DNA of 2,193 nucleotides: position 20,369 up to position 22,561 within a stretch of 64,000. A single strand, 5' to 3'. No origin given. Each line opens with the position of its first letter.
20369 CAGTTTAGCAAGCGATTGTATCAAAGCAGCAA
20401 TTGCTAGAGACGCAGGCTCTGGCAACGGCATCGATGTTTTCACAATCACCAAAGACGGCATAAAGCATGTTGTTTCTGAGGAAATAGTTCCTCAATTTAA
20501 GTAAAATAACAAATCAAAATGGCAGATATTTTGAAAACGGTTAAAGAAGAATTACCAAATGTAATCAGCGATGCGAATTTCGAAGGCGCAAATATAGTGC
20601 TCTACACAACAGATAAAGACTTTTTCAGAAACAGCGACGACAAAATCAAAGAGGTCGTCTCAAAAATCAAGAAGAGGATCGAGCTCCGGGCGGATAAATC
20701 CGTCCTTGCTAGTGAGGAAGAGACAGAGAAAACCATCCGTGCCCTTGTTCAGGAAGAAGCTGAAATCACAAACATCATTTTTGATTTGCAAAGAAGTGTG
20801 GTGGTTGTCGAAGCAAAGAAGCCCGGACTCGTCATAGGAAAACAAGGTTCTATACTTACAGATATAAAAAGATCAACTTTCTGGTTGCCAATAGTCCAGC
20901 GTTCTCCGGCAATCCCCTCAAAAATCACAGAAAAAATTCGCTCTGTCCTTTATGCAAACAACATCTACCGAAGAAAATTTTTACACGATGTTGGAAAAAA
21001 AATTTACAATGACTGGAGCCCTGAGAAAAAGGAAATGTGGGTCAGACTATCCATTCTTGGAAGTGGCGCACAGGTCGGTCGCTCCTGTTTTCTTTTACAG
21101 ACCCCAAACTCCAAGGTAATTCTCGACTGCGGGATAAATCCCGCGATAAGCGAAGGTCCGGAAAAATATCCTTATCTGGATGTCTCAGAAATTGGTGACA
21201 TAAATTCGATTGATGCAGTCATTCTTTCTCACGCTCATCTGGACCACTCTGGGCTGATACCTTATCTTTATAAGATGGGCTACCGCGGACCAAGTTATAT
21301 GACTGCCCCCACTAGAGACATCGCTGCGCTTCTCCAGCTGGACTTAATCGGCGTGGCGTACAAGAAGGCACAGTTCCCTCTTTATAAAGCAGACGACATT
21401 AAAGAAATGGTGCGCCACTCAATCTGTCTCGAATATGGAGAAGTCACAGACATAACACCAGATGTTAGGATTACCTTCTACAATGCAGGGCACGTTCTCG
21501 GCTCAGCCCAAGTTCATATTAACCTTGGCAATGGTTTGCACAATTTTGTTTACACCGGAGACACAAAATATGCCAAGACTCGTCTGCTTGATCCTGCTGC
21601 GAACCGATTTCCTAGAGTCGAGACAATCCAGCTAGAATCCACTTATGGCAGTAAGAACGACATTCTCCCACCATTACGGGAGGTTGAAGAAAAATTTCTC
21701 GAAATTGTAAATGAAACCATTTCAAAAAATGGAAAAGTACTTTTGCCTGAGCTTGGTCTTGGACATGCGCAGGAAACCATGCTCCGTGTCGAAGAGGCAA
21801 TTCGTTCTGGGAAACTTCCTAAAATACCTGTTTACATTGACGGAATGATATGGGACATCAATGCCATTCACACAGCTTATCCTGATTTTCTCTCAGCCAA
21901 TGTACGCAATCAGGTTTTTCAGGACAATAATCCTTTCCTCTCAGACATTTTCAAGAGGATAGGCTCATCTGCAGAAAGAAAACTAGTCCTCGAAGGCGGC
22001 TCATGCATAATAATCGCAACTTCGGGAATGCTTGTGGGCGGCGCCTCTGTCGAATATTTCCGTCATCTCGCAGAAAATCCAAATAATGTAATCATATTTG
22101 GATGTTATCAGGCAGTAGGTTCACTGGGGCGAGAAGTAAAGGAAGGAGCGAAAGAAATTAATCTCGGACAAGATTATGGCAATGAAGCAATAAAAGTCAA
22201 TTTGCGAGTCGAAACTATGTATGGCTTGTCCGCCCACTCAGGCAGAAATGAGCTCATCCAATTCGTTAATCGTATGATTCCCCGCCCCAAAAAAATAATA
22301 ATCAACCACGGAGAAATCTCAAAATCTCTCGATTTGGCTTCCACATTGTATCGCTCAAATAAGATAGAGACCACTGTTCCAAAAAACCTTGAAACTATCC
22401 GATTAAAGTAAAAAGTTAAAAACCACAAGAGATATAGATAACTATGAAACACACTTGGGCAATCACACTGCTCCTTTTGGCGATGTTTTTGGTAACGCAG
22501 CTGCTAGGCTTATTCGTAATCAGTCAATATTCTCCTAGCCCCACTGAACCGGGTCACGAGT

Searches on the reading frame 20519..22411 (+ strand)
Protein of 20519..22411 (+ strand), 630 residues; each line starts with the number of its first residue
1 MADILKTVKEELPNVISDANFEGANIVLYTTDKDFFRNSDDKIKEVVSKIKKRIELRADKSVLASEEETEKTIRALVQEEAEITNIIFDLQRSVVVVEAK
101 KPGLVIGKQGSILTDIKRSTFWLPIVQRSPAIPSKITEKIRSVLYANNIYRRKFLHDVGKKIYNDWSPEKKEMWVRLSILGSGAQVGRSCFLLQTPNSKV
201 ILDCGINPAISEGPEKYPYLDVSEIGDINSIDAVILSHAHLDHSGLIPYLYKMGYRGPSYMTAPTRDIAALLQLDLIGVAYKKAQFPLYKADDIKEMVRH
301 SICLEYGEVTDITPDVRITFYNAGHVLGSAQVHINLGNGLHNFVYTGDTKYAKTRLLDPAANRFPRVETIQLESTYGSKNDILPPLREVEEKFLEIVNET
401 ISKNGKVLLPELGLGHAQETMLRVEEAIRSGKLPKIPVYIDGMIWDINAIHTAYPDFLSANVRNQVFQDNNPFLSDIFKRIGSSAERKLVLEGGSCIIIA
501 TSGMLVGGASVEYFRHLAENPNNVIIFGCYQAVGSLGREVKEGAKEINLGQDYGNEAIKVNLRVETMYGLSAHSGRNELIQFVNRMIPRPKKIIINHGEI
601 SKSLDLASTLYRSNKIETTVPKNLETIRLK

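Call 9: search_protein_families(library=ncbifam, proteins=[window:20519-22411:+], max_evalue=0.00001)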
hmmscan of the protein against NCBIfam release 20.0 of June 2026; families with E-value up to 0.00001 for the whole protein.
window:20519-22411:+ (630 aa): 3 families
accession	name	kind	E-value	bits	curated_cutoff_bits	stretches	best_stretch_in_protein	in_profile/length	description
TIGR03675.1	arCOG00543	equivalog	1.1e-243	810.1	580.2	1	3-629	3-630/631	beta-CASP ribonuclease aCPSF1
NF045584.1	cas14_MBL_CASP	equivalog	1.5e-84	284.5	800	1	175-622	1-433/612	type VII CRISPR-associated protein Cas14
TIGR04122.1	Xnuc_lig_assoc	equivalog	7.1e-11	41.5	325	1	304-429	67-187/326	ligase-associated DNA damage response exonuclease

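Call 17: find_encoding_contigs(protein=window:20519-22411:+, flank=10000, max_places=6)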
Protein window:20519-22411:+ (630 aa): no gene with exactly this product is on record in the collection.
